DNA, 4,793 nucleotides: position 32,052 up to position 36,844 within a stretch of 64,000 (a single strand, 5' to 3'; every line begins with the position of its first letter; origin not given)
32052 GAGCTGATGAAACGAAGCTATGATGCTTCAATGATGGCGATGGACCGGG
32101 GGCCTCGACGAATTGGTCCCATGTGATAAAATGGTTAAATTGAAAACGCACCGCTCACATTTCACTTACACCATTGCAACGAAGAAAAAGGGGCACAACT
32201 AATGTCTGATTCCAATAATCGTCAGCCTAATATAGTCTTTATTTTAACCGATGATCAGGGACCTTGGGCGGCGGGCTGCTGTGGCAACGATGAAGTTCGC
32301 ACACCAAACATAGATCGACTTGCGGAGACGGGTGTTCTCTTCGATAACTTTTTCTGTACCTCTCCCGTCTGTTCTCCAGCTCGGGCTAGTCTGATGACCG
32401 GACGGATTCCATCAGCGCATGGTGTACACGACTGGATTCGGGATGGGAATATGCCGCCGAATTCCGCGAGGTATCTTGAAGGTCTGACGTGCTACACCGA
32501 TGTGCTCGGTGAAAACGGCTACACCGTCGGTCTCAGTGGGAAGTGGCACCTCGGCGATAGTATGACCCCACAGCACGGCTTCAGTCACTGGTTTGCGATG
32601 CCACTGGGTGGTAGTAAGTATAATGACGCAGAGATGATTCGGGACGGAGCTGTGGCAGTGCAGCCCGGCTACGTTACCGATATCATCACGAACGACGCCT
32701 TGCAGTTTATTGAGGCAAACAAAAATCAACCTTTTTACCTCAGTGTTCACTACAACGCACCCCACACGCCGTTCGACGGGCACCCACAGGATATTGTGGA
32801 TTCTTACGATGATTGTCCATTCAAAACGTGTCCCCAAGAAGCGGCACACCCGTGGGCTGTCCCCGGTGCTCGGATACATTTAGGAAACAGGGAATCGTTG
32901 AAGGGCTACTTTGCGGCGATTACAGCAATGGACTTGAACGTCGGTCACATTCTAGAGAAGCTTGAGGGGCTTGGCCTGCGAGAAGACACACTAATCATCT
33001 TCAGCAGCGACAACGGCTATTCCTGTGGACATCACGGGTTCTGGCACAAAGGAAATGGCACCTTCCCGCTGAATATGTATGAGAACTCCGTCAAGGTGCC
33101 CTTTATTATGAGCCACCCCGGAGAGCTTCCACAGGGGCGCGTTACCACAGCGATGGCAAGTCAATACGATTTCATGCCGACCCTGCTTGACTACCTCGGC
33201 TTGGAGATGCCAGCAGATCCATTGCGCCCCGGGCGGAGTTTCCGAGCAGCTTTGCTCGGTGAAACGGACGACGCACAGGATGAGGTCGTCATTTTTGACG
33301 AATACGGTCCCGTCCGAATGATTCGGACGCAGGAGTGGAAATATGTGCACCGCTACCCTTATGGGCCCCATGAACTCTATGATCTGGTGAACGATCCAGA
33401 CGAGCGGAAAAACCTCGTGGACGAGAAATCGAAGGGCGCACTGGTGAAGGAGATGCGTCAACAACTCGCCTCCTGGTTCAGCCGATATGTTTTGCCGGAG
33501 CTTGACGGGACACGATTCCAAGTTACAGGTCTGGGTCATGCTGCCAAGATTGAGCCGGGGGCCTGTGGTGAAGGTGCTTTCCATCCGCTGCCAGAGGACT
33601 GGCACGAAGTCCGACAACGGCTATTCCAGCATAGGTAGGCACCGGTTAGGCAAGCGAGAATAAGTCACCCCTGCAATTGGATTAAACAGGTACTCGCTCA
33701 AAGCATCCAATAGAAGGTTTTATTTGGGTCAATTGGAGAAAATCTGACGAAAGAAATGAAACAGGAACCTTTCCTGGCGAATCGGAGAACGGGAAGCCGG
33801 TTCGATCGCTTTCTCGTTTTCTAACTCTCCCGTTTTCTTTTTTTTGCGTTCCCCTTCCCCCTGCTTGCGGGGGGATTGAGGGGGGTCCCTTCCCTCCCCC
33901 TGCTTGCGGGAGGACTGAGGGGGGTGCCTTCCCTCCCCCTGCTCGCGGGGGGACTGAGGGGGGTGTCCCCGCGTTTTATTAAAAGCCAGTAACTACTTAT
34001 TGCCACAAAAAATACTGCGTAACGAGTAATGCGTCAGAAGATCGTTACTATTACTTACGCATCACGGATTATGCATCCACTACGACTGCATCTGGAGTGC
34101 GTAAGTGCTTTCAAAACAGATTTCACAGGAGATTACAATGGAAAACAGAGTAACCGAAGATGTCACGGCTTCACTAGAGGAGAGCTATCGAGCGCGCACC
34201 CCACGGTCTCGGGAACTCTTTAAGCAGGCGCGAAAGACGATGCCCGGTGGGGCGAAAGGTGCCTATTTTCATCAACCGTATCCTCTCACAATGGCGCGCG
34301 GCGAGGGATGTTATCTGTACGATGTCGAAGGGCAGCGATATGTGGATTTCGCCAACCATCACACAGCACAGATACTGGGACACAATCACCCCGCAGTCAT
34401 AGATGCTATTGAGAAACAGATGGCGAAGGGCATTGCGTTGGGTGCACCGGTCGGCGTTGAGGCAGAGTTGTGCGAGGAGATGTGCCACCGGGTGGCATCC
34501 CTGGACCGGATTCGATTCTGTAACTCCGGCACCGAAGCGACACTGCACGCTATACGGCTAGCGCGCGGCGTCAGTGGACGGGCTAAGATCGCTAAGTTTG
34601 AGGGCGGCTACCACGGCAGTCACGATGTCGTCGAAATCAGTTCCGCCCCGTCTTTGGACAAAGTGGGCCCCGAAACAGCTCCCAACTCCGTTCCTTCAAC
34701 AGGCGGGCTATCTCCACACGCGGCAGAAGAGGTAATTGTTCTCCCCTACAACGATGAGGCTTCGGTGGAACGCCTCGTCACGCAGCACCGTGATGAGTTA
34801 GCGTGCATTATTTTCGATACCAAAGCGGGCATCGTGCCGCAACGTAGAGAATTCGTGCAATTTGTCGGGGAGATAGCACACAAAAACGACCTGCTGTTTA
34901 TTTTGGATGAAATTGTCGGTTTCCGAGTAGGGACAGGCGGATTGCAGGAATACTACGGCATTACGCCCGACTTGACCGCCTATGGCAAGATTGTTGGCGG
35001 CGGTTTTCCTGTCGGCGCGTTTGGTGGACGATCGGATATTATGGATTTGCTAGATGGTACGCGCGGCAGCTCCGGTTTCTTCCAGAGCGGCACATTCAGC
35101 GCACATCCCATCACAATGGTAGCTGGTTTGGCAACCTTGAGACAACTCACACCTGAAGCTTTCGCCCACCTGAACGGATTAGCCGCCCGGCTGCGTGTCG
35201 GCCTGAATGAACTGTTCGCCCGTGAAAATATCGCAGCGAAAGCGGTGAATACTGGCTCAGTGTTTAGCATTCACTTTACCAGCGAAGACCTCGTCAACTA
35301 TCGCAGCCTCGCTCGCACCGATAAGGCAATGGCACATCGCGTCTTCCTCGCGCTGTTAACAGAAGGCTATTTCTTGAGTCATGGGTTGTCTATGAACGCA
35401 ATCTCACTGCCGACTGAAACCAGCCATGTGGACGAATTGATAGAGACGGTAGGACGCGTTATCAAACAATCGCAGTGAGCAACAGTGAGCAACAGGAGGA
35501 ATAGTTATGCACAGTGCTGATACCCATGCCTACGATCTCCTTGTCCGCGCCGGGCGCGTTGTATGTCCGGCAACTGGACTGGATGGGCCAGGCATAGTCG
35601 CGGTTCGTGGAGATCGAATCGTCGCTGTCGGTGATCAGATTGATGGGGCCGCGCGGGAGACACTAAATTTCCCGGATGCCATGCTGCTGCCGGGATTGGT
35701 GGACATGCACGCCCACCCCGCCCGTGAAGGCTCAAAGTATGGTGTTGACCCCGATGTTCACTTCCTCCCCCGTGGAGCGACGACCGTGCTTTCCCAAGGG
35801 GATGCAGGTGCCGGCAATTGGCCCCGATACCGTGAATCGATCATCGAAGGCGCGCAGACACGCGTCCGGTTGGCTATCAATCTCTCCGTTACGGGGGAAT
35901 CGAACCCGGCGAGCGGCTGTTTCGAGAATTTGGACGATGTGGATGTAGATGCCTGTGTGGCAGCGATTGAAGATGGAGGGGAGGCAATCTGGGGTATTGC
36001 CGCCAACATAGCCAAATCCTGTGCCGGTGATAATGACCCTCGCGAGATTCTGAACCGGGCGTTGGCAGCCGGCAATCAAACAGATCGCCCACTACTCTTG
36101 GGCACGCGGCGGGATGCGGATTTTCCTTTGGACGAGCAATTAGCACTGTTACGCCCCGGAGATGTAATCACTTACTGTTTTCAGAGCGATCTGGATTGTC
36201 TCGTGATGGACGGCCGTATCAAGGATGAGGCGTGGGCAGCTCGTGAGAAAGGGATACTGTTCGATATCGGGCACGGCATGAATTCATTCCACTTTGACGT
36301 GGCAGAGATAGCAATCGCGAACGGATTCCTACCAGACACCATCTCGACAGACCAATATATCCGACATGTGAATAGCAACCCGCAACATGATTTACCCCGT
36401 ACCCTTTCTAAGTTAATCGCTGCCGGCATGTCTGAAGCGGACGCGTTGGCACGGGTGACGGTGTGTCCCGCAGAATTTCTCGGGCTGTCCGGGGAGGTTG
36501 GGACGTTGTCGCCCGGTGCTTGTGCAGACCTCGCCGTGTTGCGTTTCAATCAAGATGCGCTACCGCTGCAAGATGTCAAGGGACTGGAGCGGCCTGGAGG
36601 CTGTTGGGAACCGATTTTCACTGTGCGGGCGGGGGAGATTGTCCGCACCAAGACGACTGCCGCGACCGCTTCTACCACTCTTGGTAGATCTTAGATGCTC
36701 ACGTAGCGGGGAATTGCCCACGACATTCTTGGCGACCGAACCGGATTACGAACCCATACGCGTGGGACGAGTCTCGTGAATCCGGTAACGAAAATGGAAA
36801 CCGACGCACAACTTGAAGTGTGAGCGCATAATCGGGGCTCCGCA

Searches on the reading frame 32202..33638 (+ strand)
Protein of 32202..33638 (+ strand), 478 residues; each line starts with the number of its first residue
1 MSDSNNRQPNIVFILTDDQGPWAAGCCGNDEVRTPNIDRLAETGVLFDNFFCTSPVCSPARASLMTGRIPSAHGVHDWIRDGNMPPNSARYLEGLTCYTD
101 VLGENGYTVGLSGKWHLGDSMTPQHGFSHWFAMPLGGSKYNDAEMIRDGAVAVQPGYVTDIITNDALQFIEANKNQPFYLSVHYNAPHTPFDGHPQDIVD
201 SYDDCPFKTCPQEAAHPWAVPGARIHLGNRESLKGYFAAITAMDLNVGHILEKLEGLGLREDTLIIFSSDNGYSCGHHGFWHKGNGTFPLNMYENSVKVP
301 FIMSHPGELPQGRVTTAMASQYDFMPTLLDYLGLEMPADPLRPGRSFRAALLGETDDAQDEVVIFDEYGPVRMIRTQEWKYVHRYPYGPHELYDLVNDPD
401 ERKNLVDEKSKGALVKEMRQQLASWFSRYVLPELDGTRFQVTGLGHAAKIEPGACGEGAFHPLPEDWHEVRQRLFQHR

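Call 40: search_protein_families(library=pfam, proteins=[window:32202-33638:+], max_evalue=0.00001)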
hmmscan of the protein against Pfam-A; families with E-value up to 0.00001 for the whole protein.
window:32202-33638:+ (478 aa): 3 families
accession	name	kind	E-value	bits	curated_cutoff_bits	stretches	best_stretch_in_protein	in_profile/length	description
PF00884.28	Sulfatase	-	4e-52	177.8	25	1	9-333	1-300/301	Sulfatase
PF16347.10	SGSH_C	-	1.7e-20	74.1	29.3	1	291-423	10-149/154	N-sulphoglucosamine sulphohydrolase, C-terminal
PF01663.27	Phosphodiest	-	1.6e-09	38.3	23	1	33-274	19-222/342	Type I phosphodiesterase / nucleotide pyrophosphatase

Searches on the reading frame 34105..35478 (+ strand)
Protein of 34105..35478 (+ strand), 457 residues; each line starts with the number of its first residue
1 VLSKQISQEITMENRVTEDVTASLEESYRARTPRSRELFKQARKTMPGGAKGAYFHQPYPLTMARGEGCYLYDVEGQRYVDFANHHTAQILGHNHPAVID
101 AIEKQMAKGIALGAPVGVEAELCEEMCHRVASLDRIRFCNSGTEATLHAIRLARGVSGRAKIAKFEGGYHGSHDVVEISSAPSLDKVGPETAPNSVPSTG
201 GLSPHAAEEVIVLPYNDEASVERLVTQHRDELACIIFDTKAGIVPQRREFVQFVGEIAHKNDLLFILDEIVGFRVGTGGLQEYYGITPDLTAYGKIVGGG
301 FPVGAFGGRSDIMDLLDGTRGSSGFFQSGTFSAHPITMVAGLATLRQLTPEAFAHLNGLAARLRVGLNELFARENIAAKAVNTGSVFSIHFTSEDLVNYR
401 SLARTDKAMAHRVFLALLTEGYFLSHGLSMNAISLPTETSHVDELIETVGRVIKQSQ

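Call 90: search_protein_families(library=pfam, proteins=[window:34105-35478:+], max_evalue=0.00001)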
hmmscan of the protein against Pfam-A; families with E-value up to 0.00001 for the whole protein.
window:34105-35478:+ (457 aa): 1 family
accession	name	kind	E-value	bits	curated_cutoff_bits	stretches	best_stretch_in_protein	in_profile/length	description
PF00202.27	Aminotran_3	-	1.9e-53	182.1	30.5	1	57-421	7-368/403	Aminotransferase class-III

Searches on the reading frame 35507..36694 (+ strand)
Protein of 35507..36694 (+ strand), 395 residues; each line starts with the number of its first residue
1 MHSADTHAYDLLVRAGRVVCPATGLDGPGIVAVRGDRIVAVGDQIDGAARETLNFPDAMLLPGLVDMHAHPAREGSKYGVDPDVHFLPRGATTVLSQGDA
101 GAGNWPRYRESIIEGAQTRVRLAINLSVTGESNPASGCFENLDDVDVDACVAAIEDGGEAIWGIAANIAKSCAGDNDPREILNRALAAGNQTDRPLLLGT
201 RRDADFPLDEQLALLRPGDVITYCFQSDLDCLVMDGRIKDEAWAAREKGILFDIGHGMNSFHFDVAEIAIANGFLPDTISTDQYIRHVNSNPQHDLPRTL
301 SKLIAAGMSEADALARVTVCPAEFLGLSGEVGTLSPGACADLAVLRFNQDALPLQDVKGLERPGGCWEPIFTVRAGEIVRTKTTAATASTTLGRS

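Call 90: search_protein_families(library=pfam, proteins=[window:35507-36694:+], max_evalue=0.00001)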
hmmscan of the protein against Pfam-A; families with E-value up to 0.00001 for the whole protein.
window:35507-36694:+ (395 aa): 2 families
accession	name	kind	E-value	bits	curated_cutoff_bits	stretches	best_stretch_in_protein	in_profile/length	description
PF01979.26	Amidohydro_1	-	5.5e-10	39.4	25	1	266-364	235-333/345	Amidohydrolase family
PF07969.17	Amidohydro_3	-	8.3e-10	39.2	29.7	0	311-379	410-471/472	Amidohydrolase family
